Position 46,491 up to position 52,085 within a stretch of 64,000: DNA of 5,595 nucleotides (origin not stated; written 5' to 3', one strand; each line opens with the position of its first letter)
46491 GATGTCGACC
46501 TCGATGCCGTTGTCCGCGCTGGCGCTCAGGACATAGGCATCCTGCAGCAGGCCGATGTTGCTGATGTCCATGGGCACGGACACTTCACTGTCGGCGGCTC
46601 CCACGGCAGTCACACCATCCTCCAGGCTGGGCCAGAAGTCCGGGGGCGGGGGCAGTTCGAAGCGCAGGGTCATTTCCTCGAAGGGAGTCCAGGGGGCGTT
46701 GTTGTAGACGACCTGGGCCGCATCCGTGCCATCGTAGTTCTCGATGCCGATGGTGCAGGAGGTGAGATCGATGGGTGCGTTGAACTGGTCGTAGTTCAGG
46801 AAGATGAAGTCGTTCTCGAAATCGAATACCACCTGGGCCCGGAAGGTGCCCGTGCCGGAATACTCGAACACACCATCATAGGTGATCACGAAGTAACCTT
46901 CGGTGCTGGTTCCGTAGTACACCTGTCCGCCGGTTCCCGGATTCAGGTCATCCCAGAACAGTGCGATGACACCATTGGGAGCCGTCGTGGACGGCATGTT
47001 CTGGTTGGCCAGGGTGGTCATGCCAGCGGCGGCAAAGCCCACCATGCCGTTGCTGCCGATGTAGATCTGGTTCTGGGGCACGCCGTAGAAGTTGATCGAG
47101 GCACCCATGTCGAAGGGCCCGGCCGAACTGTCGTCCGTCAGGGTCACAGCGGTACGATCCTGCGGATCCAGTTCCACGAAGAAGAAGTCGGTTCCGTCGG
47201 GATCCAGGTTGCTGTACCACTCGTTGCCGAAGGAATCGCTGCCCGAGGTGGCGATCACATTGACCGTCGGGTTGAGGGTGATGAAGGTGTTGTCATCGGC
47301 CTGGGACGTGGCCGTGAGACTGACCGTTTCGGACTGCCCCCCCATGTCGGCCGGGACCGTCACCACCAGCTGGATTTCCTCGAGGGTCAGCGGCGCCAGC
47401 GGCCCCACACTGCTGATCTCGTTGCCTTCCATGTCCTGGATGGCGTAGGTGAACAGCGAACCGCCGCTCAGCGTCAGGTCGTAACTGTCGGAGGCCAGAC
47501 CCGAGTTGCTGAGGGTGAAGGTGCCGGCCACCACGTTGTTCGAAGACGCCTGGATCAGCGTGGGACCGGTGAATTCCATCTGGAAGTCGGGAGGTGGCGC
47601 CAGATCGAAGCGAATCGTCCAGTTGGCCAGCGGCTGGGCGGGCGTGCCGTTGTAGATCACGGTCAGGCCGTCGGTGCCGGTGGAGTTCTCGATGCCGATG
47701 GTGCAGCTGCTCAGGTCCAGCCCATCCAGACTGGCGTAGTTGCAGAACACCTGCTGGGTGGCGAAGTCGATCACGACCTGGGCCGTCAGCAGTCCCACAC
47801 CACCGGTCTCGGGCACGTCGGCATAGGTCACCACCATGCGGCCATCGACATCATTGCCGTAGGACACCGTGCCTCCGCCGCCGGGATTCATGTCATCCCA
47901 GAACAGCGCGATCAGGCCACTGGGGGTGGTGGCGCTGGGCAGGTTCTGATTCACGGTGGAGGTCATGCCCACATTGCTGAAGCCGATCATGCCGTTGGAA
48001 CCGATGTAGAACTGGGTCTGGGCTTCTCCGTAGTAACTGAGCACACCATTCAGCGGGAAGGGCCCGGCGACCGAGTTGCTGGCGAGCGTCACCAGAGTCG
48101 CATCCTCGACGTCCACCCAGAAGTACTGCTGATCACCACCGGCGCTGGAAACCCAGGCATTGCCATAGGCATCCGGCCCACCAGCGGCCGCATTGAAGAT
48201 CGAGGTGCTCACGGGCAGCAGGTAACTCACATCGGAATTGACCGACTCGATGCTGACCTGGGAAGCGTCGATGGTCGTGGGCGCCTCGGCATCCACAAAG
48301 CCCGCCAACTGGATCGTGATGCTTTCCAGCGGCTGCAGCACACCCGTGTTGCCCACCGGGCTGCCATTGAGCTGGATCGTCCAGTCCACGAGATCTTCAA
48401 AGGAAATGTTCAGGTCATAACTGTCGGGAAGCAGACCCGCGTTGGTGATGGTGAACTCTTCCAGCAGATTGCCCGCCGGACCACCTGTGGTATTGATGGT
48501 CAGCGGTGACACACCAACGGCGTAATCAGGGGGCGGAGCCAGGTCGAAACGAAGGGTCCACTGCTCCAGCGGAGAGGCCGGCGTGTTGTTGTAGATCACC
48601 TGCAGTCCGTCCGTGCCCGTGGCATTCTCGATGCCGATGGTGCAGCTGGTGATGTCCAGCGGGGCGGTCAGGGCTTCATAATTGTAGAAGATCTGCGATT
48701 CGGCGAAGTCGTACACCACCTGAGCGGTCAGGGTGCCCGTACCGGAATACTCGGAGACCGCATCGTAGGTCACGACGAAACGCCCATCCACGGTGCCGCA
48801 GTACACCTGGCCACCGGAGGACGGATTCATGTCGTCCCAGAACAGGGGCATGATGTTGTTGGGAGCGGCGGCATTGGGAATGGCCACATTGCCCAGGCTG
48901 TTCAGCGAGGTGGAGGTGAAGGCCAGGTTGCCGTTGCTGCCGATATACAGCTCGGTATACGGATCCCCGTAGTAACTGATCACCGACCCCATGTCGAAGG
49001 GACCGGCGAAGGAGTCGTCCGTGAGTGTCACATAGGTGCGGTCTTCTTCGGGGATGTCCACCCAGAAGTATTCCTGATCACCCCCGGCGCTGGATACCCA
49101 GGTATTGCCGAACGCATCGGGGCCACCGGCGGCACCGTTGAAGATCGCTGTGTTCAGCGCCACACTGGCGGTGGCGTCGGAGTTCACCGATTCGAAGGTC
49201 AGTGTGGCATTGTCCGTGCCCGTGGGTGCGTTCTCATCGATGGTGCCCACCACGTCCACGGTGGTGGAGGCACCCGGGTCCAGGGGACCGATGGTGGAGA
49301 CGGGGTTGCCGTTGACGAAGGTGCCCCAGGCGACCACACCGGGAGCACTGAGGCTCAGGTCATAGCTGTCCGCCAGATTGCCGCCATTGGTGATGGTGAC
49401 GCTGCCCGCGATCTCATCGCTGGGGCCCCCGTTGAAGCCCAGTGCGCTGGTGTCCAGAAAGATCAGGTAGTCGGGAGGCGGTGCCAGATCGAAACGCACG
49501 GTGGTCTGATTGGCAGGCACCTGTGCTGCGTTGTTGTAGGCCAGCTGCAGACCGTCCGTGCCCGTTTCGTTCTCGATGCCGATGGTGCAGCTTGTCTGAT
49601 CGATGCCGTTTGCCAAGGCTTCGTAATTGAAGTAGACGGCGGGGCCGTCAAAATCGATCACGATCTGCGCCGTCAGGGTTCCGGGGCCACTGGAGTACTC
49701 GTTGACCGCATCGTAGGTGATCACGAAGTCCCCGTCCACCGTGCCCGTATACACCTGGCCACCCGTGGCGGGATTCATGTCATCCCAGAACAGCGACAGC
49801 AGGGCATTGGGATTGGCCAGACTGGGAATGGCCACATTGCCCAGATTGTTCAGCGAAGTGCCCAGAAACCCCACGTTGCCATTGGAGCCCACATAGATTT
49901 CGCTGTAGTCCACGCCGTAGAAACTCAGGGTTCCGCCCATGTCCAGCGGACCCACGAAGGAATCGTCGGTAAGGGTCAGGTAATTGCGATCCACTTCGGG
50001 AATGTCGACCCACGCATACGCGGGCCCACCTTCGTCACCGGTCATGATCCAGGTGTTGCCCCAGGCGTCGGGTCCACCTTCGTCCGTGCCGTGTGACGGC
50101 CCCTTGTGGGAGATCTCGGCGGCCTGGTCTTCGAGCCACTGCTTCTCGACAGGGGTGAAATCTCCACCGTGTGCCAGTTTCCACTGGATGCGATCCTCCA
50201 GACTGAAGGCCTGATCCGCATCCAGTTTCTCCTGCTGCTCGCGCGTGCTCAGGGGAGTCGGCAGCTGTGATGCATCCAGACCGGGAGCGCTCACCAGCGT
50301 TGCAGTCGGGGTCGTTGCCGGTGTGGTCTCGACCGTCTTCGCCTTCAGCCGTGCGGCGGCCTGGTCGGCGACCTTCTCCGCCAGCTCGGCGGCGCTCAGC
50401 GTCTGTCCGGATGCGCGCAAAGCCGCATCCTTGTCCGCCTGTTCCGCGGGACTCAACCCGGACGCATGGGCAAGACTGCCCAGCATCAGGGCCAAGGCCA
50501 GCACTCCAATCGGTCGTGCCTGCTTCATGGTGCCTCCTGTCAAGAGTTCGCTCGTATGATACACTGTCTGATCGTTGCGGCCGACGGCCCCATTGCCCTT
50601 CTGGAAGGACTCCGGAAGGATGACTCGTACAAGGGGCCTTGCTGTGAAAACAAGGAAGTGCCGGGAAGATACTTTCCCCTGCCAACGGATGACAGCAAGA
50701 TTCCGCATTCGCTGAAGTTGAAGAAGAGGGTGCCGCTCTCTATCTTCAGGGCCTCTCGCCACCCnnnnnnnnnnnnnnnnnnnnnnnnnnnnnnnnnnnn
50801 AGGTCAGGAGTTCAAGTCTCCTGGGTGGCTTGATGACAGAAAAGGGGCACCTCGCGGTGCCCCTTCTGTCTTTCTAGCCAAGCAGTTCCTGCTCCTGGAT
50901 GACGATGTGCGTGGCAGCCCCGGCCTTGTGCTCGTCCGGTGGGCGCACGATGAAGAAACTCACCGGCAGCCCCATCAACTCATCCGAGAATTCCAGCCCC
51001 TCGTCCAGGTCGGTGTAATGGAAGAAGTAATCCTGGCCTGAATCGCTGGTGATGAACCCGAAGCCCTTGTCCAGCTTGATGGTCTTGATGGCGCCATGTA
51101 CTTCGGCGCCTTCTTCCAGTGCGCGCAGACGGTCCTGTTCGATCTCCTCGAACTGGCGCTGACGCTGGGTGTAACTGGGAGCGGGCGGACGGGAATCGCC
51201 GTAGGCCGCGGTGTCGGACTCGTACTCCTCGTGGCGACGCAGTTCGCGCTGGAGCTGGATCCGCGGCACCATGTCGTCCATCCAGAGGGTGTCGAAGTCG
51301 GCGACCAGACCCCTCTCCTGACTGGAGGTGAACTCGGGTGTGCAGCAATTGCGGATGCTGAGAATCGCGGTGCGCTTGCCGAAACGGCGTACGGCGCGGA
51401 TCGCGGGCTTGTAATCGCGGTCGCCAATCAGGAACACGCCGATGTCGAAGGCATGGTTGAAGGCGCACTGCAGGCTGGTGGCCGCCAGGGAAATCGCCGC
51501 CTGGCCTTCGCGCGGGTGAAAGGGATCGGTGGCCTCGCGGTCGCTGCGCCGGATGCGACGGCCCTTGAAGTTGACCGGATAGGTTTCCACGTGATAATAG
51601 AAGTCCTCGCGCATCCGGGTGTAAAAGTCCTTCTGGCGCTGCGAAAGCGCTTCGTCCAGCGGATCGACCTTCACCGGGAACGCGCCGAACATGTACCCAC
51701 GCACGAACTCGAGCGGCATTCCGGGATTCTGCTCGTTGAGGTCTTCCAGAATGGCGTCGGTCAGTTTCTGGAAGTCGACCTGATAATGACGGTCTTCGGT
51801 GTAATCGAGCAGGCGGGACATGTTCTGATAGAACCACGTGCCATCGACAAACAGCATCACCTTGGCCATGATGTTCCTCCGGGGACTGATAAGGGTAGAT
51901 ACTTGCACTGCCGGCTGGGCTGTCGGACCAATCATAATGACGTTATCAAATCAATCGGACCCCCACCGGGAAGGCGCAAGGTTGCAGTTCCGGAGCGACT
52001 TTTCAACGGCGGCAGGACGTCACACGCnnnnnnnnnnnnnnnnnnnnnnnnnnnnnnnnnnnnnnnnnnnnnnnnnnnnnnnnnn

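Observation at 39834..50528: Two giant paralogous T9SS cargo proteins built from four and seven copies of an unrecognised ~290-aa module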

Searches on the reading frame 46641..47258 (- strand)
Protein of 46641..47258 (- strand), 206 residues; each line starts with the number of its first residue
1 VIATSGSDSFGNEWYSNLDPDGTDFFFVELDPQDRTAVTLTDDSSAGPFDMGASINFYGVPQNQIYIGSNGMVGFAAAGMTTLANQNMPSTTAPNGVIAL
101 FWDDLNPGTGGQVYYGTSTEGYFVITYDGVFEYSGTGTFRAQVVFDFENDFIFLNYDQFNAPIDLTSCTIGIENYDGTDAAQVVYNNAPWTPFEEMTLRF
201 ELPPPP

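Call 25: predict_structure(alignment_id=A3)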
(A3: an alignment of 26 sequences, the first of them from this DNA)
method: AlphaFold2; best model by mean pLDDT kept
length: 206 residues; sequences in the alignment: 26
mean_pLDDT: 95.0   pTM: 0.92
mean pLDDT of the five models: 95.0, 94.9, 94.3, 94.1, 93.8
residues with pLDDT >= 90: 193; 70-90: 10; 50-70: 3; < 50: 0
segments of 3 or more residues with pLDDT < 50: none
pLDDT, mean of each block of 10 residues (from residue 1): 88 96 97 97 96 96 97 96 94 96 93 97 98 93 97 98 94 97 93 96 78
secondary structure, 60 per line:
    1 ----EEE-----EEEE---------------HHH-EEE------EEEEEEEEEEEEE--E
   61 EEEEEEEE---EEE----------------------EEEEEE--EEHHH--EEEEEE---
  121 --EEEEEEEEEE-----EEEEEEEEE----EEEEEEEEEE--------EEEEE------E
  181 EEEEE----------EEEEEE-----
elements in order: E5-7 E13-16 E36-38 E45-57 E60-68 E72-74 E97-102 E112-117 E123-132 E138-146 E151-160 E169-173 E180-185 E196-201

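Call 26: search_protein_representatives(alignment_id=A3)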
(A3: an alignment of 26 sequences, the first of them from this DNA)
Query: 26 sequences, 316 profile positions. Proteins with E-value up to 0.001 (for the whole library): 38857; up to 1e-10: 25764; up to 1e-30: 8087. The best 150 are listed.
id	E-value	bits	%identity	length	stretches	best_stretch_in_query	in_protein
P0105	0.0e+00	1419.3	-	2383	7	44-303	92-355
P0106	0.0e+00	1087.0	-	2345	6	44-281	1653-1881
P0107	0.0e+00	1011.7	-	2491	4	41-309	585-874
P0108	2.4e-293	986.3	-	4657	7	66-244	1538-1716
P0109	7.7e-287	965.0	-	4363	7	68-247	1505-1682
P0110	9.7e-287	964.6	-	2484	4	41-309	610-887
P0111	2.7e-281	946.8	-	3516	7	41-304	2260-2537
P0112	2.3e-280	943.7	-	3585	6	42-304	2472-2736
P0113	1.4e-272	918.1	-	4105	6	41-306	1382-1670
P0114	1.3e-271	915.0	-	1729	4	42-286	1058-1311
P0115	5.1e-269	906.4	-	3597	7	55-303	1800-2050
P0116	5.5e-268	903.0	-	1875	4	24-307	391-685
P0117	5.9e-264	889.8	-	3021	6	48-306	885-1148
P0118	5.2e-250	844.0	-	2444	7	64-265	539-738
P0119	5.5e-247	834.0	-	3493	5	41-305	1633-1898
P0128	4.0e-217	735.9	-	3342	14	80-237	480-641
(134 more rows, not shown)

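Call 33: search_protein_families(library=pfam, max_evalue=10, proteins=[window:46641-47258:-])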
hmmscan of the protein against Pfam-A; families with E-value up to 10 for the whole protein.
seq(206 aa): 2 families
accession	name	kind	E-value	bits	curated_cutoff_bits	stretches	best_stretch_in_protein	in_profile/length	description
PF06119.19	NIDO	-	1.6e-07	32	25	2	63-120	1-55/186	Nidogen-like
PF21786.3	Bflower_3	-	0.0054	17.1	34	1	110-160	38-89/125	6-fold beta flower protein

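Call 34: search_solved_structures(query=A3, max_evalue=10, show_alignments=2)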
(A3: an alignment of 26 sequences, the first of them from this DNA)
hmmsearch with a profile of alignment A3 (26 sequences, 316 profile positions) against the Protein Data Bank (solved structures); distinct sequences matched with E-value up to 10: 3.
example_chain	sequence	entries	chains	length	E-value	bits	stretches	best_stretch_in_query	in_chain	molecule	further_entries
8gl6_D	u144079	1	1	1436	7.3e-18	68.1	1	83-222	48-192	RemA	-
8fl1_H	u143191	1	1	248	0.19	14.2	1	38-94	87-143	PG9 DU025 Heavy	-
4hhu_A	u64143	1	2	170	2.2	10.7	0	155-204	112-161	OR280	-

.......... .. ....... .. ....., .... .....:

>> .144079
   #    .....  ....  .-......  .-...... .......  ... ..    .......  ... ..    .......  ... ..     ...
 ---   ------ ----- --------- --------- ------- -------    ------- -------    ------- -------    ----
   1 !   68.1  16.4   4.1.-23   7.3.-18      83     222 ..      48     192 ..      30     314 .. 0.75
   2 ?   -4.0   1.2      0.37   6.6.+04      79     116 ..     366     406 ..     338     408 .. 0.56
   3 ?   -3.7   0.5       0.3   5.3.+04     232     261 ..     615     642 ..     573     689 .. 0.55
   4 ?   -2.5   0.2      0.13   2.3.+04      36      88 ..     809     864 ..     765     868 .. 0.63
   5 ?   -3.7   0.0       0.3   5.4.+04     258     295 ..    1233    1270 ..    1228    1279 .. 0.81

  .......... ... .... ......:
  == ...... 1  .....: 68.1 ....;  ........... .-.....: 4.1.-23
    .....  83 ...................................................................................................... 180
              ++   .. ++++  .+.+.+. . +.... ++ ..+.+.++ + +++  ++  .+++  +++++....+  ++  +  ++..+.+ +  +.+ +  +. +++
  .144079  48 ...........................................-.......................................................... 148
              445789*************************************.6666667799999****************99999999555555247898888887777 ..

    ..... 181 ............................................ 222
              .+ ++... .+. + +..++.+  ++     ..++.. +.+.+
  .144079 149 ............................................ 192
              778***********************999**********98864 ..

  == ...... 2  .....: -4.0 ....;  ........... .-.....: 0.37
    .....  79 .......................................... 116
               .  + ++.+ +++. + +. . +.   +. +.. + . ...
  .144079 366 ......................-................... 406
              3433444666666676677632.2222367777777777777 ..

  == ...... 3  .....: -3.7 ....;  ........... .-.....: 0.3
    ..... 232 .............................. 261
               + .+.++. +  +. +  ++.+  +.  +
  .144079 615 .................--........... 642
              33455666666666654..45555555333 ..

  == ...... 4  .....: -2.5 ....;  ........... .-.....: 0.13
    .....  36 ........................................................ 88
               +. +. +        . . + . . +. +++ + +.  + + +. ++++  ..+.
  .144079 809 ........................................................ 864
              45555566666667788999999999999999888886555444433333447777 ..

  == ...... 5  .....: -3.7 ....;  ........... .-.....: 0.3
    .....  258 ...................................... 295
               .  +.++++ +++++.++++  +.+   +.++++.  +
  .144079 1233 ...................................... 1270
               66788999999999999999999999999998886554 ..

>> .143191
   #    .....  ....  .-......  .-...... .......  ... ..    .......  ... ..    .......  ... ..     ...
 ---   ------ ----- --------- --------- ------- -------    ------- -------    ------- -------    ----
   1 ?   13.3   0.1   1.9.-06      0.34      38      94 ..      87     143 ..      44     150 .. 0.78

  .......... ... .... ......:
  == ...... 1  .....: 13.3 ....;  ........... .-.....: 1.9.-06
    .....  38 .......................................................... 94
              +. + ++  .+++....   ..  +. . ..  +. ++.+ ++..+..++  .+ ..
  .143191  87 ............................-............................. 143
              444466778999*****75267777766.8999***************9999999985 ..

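Call 38: fold_search(model_id=the predicted structure, library=pdb)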
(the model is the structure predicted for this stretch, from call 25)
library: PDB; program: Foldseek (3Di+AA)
matches with E <= 10: 402; with E <= 0.001: 0
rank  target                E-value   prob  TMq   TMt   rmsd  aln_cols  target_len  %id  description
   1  1sfy_A                4.7e-01  0.03  0.17  0.15  19.4       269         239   10  Crystal structure of recombinant Erythrina corallodandron Lectin (released 2004-08-10)
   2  7kyx                  5.0e-01  0.04  0.15  0.10  17.6       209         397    8  Crystal structure of human CORO6 (released 2021-01-27)
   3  3w9a_A                5.3e-01  0.04  0.13  0.12  14.9       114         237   13  Crystal structure of the catalytic domain of the glycoside hydrolase family 131 protein from Coprinopsis cinerea (released 2013-05-22)
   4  8g1l                  5.9e-01  0.02  0.13  0.11  19.1       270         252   10  Lectin domain of Aap (Staphylococcus epidermidis Accumulation Associated Protein) (released 2024-02-14)
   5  7sie                  6.2e-01  0.02  0.15  0.13  18.3       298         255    9  Structure of AAP A-domain (residues 351-605) from Staphylococcus epidermidis (released 2022-10-19)
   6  1uzz_A                6.5e-01  0.02  0.15  0.13  19.5       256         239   10  Erythrina cristagalli bound to N-linked oligosaccharide and lactose (released 2004-06-22)
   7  3wjf_A                6.9e-01  0.13  0.21  0.26   9.9       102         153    7  Crystal structure of mutant nitrobindin M75L/H76L/Q96C/V128W/M148L/H158L (NB9) from Arabidopsis thaliana (released 2014-04-02)
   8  4qnl                  6.9e-01  0.05  0.13  0.04  16.8       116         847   10  Crystal structure of tail fiber protein gp63.1 from E. coli phage G7C (released 2015-06-24)
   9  8zdo_a                6.9e-01  0.02  0.12  0.11  17.1       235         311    8  Cryo-EM structure of Mycobacteriophage Douge baseplate (gp13, gp17, gp23, gp16, gp18 and gp20) (released 2025-06-25)
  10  6qep                  7.3e-01  0.09  0.21  0.05   9.9       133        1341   11  EngBF DARPin Fusion 4b H14 (released 2019-11-06)
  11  5u38_A                7.3e-01  0.02  0.13  0.12  18.0       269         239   12  Crystal structure of native lectin from Platypodium elegans seeds (PELa) complexed with Man1-3Man-OMe. (released 2017-10-04)
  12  6er3_A                7.7e-01  0.04  0.12  0.13  16.1       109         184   11  Ruminococcus gnavus IT-sialidase CBM40 bound to alpha2,3 sialyllactose (released 2018-05-02)
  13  4lq1_D                7.7e-01  0.04  0.14  0.06   9.5       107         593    6  Crystal Structure of E.Coli Branching Enzyme in complex with maltohexaose (released 2015-04-01)
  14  2aq5                  7.7e-01  0.03  0.15  0.10  16.0       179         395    9  Crystal Structure of Murine Coronin-1 (released 2005-12-06)
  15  5t4a_A                8.1e-01  0.08  0.29  0.11  19.2       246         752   12  Crystal structure of BhGH81 in complex with laminaro-hexaose (released 2017-06-28)
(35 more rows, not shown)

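Call 60: search_protein_families(library=pfam, max_evalue=0.001, proteins=[P0105, P0106, P0128, P0114])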
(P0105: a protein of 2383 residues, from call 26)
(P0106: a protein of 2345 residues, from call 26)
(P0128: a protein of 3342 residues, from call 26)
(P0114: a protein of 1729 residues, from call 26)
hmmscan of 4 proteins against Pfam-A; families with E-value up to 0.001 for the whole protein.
P0105 (2383 aa): 2 families
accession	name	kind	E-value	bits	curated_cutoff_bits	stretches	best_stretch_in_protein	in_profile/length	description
PF22544.2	HYDIN_VesB_CFA65-like_Ig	-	7.7e-18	65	25.5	0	672-727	1-55/100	HYDIN/CFA65/VesB-like, Ig-like domain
PF19190.6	BACON_2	-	4.2e-06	27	25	0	909-950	40-81/94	Viral BACON domain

P0106 (2345 aa): 10 families
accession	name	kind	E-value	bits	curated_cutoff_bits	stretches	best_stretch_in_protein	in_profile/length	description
PF17210.9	SdrD_B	-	4.2e-67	223.8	29.7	6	694-778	7-87/112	SdrD B-like domain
PF00082.27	Peptidase_S8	-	2.4e-37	129.3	21.8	1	116-362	3-273/288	Subtilase family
PF06119.19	NIDO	-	9.3e-30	104.4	25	2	1718-1768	3-51/186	Nidogen-like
PF13620.12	CarboxypepD_reg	-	4.4e-29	101.1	32.3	2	410-456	11-53/82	Carboxypeptidase regulatory-like domain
PF17802.7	SpaA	-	8.6e-22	77.5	23.1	1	410-461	13-62/91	Prealbumin-like fold domain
PF00353.25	HemolysinCabind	-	2.6e-17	62.9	23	3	2238-2271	2-35/36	RTX calcium-binding nonapeptide repeat (4 copies)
PF13715.12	CarbopepD_reg_2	-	1e-07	32.3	32.2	0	431-456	24-49/88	CarboxypepD_reg-like domain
PF22148.1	Fervidolysin_NPro-like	-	1.3e-07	32.3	21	1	11-78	17-81/81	Fervidolysin N-terminal prodomain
PF23193.1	NOMO_3rd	-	6.7e-07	29.8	27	0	433-455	60-82/120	NOMO third transthyretin-like domain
PF00775.27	Dioxygenase_C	-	3.6e-05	23.8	27.3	0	433-456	76-99/182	Dioxygenase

P0128 (3342 aa): 1 family
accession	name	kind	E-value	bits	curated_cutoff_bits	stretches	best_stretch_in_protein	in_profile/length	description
PF06119.19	NIDO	-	4.6e-16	59.8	25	0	79-136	2-54/186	Nidogen-like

P0114 (1729 aa): 2 families
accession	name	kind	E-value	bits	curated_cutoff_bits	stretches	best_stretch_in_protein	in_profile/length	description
PF06119.19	NIDO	-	1.6e-15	58.1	25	0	490-546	1-54/186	Nidogen-like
PF18962.6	Por_Secre_tail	-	0.00025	21.7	27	1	1645-1710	2-64/75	Secretion system C-terminal sorting domain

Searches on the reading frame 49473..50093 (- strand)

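Call 33: search_protein_families(library=pfam, max_evalue=10, proteins=[window:49473-50093:-])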
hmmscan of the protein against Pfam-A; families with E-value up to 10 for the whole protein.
seq(207 aa): 1 family
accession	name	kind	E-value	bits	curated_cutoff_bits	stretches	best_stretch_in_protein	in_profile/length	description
PF12342.13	DUF3640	-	8.1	6.7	25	1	4-14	15-25/26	Protein of unknown function (DUF3640)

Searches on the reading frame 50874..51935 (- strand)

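Call 58: search_protein_families(library=pfam, max_evalue=0.001, proteins=[window:50874-51935:-])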
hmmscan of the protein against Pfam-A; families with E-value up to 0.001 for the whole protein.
window:50874-51935:- (353 aa): 2 families
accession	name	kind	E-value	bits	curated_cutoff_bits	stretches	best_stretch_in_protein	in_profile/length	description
PF00313.28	CSD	-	4.8e-08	33.2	27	1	280-331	2-53/66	'Cold-shock' DNA-binding domain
PF01936.24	NYN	-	9.9e-07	29.8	24.2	1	25-195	1-126/145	NYN domain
